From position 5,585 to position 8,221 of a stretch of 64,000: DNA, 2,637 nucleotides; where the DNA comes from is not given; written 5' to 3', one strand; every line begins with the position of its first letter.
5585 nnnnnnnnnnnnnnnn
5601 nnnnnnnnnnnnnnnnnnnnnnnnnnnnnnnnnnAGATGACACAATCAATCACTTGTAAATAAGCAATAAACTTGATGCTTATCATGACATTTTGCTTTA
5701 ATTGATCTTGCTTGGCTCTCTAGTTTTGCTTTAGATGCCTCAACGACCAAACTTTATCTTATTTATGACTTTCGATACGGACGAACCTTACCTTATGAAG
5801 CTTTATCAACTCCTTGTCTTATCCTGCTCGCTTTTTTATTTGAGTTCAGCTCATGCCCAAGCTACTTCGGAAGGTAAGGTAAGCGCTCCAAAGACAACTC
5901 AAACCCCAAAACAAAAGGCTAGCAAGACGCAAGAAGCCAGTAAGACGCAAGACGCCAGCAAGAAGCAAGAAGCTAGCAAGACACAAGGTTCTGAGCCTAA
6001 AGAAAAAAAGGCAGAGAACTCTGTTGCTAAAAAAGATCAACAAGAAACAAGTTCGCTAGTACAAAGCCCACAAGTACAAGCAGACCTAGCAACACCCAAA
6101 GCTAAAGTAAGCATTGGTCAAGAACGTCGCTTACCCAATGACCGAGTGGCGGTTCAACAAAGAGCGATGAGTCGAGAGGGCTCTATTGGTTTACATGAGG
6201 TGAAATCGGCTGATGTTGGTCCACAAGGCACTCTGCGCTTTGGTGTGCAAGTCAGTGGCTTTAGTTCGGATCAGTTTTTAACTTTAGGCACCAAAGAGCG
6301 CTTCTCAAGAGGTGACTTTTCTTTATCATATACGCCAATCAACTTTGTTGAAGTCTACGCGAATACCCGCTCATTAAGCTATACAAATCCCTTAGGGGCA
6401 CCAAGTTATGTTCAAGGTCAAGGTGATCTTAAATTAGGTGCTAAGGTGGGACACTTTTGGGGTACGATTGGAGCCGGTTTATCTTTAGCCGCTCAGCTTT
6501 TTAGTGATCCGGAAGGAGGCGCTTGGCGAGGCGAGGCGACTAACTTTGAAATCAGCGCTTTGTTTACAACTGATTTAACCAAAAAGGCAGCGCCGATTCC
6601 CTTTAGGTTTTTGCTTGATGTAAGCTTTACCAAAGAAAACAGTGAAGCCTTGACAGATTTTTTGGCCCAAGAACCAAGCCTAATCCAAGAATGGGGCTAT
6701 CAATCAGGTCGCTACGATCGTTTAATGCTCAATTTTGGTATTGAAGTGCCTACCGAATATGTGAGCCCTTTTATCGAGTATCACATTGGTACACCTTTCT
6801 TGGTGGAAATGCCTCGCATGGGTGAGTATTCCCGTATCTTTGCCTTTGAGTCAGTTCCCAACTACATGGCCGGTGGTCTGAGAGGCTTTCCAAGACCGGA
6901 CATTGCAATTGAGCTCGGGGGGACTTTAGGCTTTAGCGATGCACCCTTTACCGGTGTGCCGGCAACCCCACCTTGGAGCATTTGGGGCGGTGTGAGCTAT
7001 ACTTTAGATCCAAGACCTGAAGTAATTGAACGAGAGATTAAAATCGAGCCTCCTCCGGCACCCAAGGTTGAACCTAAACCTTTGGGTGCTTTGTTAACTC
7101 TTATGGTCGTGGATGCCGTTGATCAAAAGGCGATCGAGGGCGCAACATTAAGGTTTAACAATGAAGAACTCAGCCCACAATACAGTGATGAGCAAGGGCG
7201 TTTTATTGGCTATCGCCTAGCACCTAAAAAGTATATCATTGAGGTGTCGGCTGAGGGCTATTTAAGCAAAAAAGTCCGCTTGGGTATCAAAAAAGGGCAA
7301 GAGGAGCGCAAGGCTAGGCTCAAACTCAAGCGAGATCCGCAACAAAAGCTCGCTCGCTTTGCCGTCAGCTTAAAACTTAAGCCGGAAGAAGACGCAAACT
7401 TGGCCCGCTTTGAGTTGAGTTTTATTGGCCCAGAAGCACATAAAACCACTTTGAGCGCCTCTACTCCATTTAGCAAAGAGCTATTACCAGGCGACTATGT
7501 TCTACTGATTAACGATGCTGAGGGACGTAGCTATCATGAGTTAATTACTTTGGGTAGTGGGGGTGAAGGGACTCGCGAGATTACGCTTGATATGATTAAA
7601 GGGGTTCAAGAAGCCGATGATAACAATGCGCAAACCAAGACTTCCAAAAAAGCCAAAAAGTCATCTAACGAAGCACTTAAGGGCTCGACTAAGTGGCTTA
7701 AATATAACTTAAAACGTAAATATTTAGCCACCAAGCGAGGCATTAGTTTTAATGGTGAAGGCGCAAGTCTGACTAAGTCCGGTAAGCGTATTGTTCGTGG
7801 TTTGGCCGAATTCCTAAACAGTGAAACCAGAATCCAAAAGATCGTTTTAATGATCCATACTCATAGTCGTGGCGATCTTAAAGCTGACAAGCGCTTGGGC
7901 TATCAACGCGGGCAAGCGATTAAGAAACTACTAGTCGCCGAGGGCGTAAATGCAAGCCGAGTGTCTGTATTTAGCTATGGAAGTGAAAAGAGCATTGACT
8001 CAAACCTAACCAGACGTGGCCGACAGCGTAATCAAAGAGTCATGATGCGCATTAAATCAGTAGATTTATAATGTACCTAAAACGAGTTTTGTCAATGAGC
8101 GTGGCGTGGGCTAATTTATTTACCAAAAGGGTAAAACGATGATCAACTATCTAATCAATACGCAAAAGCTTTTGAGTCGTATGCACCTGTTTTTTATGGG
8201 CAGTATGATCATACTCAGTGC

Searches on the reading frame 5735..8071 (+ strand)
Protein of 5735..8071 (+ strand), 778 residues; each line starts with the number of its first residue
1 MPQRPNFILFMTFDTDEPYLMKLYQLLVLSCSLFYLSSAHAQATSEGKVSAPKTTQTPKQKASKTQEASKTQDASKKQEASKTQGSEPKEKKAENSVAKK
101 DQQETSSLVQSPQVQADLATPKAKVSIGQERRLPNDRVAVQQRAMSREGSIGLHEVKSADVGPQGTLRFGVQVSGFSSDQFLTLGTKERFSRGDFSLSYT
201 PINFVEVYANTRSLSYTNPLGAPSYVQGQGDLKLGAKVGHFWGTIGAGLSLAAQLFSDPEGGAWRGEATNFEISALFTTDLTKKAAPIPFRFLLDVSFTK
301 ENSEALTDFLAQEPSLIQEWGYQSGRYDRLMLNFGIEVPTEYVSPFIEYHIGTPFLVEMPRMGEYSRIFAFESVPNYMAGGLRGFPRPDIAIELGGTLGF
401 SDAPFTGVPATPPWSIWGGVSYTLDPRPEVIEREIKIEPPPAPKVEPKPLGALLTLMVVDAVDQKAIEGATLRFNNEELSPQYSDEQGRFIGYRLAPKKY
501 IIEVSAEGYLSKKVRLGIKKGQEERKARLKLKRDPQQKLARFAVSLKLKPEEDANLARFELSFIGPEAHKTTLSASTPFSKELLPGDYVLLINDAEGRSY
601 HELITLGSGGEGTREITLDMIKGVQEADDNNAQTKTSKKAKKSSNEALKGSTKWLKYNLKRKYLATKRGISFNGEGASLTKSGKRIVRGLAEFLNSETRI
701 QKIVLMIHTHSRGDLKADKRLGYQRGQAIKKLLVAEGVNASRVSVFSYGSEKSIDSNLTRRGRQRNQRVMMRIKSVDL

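Call 7: search_protein_families(library=pfam, proteins=[window:5735-8071:+], max_evalue=0.1)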
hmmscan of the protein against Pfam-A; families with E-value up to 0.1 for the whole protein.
window:5735-8071:+ (778 aa): 3 families
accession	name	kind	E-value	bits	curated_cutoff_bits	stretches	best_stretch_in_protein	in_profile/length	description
PF00691.25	OmpA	-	6.9e-13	49.2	27.2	1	672-766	2-97/98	OmpA family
PF13620.12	CarboxypepD_reg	-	5.2e-06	27.1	32.3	1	457-525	5-76/82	Carboxypeptidase regulatory-like domain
PF13715.12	CarbopepD_reg_2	-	7.2e-05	23.2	32.2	1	458-532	5-77/88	CarboxypepD_reg-like domain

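Call 8: search_protein_families(library=ncbifam, proteins=[window:5735-8071:+], max_evalue=0.1)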
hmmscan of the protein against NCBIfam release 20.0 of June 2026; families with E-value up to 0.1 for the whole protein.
window:5735-8071:+ (778 aa): 25 families
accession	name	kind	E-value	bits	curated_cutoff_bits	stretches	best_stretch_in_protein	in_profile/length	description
NF053611.1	YiaD_Gzip_OmpA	equivalog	6e-15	55.5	175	1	664-773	98-206/206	YiaD family glycine zipper/OmpA-like lipoprotein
NF053613.1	OMP_toxin_LptF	equivalog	2.8e-11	43.6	400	1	639-773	114-245/256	lipotoxin F family OmpA-related lipoprotein LptF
NF053585.1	OMP_LP_YfiB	equivalog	4.8e-11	42.8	128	1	670-773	58-160/163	outer membrane lipoprotein YfiB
TIGR02802.1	Pal_lipo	equivalog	5.8e-11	42.4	125.35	1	672-771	4-102/104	peptidoglycan-associated lipoprotein Pal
NF053612.1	anchor_PA1041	equivalog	1.8e-10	41.2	250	1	669-774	132-236/236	PA1041 family peptidoglycan-binding anchor lipoprotein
NF045787.1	OmpABordt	equivalog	2.1e-10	40.6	200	1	673-773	90-189/194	outer membrane protein OmpA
NF007804.1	PRK10510.1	equivalog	2e-09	37.2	307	1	668-773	112-216/219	OmpA family lipoprotein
NF006541.1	PRK09038.1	equivalog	2.2e-09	37.4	283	1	721-775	196-250/253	flagellar motor protein MotD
NF047620.1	FlgprotMotYVib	equivalog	1.1e-08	35.1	400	1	671-773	164-266/271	flagellar protein MotY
NF006285.1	PRK08457.1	equivalog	9e-07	28.9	250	1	628-774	82-231/253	flagellar motor protein MotB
NF006547.1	PRK09040.1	equivalog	1.5e-06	27.8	194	1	627-771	46-198/213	hypothetical protein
NF045788.1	Omp38Acinit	equivalog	2.4e-06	26.8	500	1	688-774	265-347/354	outer membrane protein Omp38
NF033763.1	exchanger_TraB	exception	2.7e-06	25.7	700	1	685-773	409-497/522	outer membrane exchange protein TraB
NF053607.1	CHU_0125_OmpA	equivalog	3.5e-06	25.8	620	1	694-773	557-636/639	CHU_0125 family OmpA-like outer membrane integrity protein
TIGR03350.1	type_VI_ompA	equivalog_domain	3.9e-06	26.8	139.8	1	674-772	36-136/137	type VI secretion system protein TssL, long form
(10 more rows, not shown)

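Call 86: search_solved_structures(query=window:5735-8071:+, max_evalue=0.01)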
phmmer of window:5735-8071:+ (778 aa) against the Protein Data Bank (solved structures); distinct sequences matched with E-value up to 0.01: 36.
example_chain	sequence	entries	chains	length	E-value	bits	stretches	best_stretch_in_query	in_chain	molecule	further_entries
2k1s_A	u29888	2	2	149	7.2e-08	34.4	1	667-773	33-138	Inner membrane lipoprotein yiaD | Probable lipoprotein YiaD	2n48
4g4v_A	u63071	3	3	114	1.3e-07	33.5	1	666-771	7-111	Peptidoglycan-associated lipoprotein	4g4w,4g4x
5wtp_A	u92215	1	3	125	3.5e-06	28.8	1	685-772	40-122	OmpA family protein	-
2lbt_A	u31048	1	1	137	9.5e-06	27.4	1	667-771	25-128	Uncharacterized protein Rv0899/MT0922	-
5u1h_A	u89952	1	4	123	1e-05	27.3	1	670-774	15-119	Outer membrane porin F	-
6jfw_A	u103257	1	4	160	1.3e-05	26.9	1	670-776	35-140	PA0833-PD protein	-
2kgw_A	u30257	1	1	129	1.3e-05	26.9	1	667-771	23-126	Outer membrane protein A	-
2lca_A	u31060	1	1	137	1.3e-05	26.9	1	667-771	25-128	Uncharacterized protein Rv0899/MT0922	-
3td3_A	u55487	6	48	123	1.7e-05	26.5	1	685-773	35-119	Outer membrane protein omp38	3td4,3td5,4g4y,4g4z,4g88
5wtl_A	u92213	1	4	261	2e-05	26.3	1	685-772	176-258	OmpA family protein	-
2zf8_A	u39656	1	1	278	2.6e-05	25.9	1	671-773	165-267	Component of sodium-driven polar flagellar motor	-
8z5n_A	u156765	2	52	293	2.9e-05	25.7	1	671-773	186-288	Component of sodium-driven polar flagellar motor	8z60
4pwt_A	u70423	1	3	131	4.2e-05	25.2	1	686-758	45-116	Peptidoglycan-associated lipoprotein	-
4r40_B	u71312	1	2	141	5.1e-05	25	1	686-757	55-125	Peptidoglycan-associated lipoprotein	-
1oap_A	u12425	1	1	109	6.6e-05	24.6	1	688-769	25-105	PEPTIDOGLYCAN-ASSOCIATED LIPOPROTEIN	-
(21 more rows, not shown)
